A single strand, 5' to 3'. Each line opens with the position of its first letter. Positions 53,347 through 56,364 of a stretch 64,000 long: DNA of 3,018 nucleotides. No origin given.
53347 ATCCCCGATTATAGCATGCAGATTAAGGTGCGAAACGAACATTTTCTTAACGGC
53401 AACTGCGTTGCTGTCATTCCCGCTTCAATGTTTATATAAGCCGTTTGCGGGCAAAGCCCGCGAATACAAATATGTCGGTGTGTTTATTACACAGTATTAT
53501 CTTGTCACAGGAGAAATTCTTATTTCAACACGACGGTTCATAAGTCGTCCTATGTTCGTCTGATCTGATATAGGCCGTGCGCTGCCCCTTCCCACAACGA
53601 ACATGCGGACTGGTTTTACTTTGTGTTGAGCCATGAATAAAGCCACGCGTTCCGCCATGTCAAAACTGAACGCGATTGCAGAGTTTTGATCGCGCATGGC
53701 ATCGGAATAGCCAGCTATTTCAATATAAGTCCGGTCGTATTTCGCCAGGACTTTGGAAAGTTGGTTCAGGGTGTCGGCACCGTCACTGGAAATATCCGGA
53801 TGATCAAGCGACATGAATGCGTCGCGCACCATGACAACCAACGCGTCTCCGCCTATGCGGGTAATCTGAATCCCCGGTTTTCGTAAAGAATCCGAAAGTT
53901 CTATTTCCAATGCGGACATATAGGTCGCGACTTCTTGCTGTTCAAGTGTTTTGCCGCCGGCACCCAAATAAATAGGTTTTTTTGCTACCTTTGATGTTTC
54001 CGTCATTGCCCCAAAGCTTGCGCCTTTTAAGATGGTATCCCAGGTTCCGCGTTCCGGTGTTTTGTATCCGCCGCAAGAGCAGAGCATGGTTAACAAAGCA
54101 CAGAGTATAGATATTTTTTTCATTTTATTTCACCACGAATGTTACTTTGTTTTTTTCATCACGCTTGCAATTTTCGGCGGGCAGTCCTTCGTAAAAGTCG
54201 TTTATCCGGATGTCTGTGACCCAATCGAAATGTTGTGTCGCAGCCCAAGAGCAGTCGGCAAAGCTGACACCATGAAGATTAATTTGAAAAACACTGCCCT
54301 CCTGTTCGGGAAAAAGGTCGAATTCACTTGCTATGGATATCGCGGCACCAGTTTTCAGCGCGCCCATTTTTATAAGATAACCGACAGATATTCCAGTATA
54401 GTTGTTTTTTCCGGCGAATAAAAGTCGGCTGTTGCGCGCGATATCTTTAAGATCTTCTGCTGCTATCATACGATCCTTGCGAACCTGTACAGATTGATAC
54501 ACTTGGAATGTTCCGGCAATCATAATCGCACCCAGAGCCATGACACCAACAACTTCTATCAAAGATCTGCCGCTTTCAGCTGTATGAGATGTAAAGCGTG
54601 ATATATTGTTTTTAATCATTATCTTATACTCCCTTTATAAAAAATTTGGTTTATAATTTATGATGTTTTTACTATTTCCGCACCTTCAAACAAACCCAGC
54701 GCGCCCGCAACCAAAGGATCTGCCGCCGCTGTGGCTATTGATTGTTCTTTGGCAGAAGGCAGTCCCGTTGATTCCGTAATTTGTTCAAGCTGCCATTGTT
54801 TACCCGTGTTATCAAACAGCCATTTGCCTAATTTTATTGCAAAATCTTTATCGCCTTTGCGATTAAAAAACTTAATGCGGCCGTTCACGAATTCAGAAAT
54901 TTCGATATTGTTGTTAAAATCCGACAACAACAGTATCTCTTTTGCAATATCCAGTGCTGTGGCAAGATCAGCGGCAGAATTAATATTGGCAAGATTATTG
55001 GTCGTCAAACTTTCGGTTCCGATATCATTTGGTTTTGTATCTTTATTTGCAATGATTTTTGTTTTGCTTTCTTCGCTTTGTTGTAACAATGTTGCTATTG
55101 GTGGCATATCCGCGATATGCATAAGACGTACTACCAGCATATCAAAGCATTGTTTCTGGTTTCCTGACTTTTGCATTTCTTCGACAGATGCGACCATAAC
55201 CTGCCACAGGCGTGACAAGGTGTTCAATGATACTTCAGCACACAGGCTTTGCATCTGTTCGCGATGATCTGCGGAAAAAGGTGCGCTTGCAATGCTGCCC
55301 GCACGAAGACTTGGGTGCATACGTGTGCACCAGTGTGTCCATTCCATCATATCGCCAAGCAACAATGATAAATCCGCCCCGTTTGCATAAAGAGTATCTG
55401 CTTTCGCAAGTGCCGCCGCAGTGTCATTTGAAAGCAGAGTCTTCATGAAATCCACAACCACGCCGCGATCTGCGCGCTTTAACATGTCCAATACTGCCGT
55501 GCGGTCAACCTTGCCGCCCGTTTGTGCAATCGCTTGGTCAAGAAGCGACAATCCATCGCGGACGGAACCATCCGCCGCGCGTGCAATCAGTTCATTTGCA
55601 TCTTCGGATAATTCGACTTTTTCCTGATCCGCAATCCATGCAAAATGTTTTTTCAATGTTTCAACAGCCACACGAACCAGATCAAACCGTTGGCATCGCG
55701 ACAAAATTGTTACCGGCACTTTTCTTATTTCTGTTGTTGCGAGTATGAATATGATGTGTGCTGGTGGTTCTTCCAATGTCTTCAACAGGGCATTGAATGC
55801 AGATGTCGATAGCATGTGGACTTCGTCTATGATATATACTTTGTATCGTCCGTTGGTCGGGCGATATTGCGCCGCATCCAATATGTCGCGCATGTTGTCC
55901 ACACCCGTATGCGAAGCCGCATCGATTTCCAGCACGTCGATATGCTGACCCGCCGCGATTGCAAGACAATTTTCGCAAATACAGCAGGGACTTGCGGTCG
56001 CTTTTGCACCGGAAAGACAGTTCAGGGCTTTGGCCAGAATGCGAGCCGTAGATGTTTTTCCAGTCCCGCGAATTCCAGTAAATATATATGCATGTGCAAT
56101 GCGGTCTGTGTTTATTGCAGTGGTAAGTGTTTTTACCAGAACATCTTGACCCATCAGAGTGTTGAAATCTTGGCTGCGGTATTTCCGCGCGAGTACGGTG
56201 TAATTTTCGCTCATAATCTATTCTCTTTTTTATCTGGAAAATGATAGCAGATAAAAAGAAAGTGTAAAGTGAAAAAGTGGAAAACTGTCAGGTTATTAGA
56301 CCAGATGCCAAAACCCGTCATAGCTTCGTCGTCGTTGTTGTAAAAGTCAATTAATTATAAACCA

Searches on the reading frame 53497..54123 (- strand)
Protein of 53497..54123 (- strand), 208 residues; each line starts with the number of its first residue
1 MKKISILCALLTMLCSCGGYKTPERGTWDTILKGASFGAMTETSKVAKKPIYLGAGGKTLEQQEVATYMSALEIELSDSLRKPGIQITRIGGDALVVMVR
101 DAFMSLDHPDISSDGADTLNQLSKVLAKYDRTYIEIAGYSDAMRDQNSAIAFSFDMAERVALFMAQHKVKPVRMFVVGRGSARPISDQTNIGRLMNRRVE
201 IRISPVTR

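Call 3: search_protein_families(library=pfam, proteins=[window:53497-54123:-], max_evalue=0.1)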
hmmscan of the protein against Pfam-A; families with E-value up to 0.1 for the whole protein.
window:53497-54123:- (208 aa): 1 family
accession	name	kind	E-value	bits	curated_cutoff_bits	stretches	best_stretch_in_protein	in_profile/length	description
PF00691.25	OmpA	-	4.4e-10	40.2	27.2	1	109-191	7-91/98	OmpA family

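Call 6: search_protein_families(library=ncbifam, proteins=[window:53497-54123:-], max_evalue=0.01)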
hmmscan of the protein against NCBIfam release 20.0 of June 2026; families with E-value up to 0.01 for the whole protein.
window:53497-54123:- (208 aa): 24 families
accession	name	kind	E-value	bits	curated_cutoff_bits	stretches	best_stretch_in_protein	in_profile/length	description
NF053611.1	YiaD_Gzip_OmpA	equivalog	6.6e-30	104.3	175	1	7-203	3-206/206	YiaD family glycine zipper/OmpA-like lipoprotein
NF007804.1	PRK10510.1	equivalog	6.5e-22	78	307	1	32-206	44-219/219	OmpA family lipoprotein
NF053612.1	anchor_PA1041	equivalog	9.5e-12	45.4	250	1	96-203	124-235/236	PA1041 family peptidoglycan-binding anchor lipoprotein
NF038223.1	IcmN_DotK_IVB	equivalog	1.4e-11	44.4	250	1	68-202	23-158/164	type IVB secretion system protein IcmN/DotK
TIGR03350.1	type_VI_ompA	equivalog_domain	6.2e-11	42.4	139.8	1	76-203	6-137/137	type VI secretion system protein TssL, long form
NF053613.1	OMP_toxin_LptF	equivalog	1.3e-10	41.4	400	1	96-204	137-246/256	lipotoxin F family OmpA-related lipoprotein LptF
NF038224.1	OmpA_like_CmpA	equivalog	1.5e-10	41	300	1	2-203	8-214/233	C-OmpA-like family protein CmpA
NF053585.1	OMP_LP_YfiB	equivalog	2e-10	40.8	128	1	106-204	62-161/163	outer membrane lipoprotein YfiB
NF045787.1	OmpABordt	equivalog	2.5e-10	40.4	200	1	94-203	79-189/194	outer membrane protein OmpA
NF006508.0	PRK08944.1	subfamily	2.6e-10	40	259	1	59-204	138-288/304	MotB family protein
NF006541.1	PRK09038.1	equivalog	5.5e-10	39.3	283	1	61-204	102-249/253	flagellar motor protein MotD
NF005999.0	PRK08126.1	subfamily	1.2e-07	30.9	571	1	134-203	356-430/432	hypothetical protein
NF006285.1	PRK08457.1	equivalog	8.1e-07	29.1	250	1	111-203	134-230/253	flagellar motor protein MotB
NF033763.1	exchanger_TraB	exception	2.2e-06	25.9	700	1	82-206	375-500/522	outer membrane exchange protein TraB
NF005444.0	PRK07033.1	equivalog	6.3e-06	25.4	520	1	110-203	324-421/438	DotU family type VI secretion system protein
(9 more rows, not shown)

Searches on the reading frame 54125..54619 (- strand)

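Call 3: search_protein_families(library=pfam, proteins=[window:54125-54619:-], max_evalue=0.1)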
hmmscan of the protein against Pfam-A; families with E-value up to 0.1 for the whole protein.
window:54125-54619:- (164 aa): 2 families
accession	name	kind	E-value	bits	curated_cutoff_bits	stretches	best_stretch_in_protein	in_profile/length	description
PF08805.16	PilS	-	0.0052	17.3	22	0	51-88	5-42/138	PilS N terminal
PF07963.17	N_methyl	-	0.026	14.5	21.2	1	19-37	8-26/27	Prokaryotic N-terminal methylation motif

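Call 6: search_protein_families(library=ncbifam, proteins=[window:54125-54619:-], max_evalue=0.01)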
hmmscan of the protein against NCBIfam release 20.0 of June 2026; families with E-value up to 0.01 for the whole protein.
window:54125-54619:- (164 aa): 0 families

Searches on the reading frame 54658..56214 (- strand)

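Call 3: search_protein_families(library=pfam, proteins=[window:54658-56214:-], max_evalue=0.1)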
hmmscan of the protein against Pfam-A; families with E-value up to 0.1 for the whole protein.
window:54658-56214:- (518 aa): 19 families
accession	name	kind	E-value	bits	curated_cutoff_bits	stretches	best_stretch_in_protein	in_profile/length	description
PF13177.12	DNA_pol3_delta2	-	4.9e-43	147.3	27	1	23-180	2-158/161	DNA polymerase III, delta subunit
PF12169.13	DNA_pol3_gamma3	-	2e-28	99.4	24.4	1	236-379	1-142/143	DNA polymerase III subunits gamma and tau domain III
PF22608.2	DNAX_ATPase_lid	-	5.5e-17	61.7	27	1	188-234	3-49/49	DNA polymerase III clamp loader subunit, ATPase lid domain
PF00004.35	AAA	-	1.9e-12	48.2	21.2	1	44-177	2-126/131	ATPase family associated with various cellular activities (AAA)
PF12362.13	DUF3646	-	3.1e-10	40.7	30.2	1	412-516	2-113/114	DNA polymerase III gamma and tau subunits C terminal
PF13604.12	AAA_30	-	7e-07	29.6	27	1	43-157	21-122/191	AAA domain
PF13401.12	AAA_22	-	1.7e-06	28.8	27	1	43-164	8-127/130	AAA domain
PF13245.12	AAA_19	-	8e-06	26.5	25.1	1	33-157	4-123/134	AAA domain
PF07728.20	AAA_5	-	8.7e-05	23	22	0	116-153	65-96/139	AAA domain (dynein-related subfamily)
PF05496.18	RuvB_N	-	0.00048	20.4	27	1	13-83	2-74/159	Holliday junction DNA helicase RuvB P-loop domain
PF16193.11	AAA_assoc_2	-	0.0011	19.6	34.3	1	197-238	2-48/81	AAA C-terminal domain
PF06068.19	TIP49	-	0.0012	18.5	23.8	1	126-160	277-310/347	TIP49 P-loop domain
PF13712.12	Glyco_tranf_2_5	-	0.0016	18.6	27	1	74-165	12-98/210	Glycosyltransferase like family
PF13173.12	AAA_14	-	0.0052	17.2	27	1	42-150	4-88/129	AAA domain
PF04851.21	ResIII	-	0.006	17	22.5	0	113-149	115-152/164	Type III restriction enzyme, res subunit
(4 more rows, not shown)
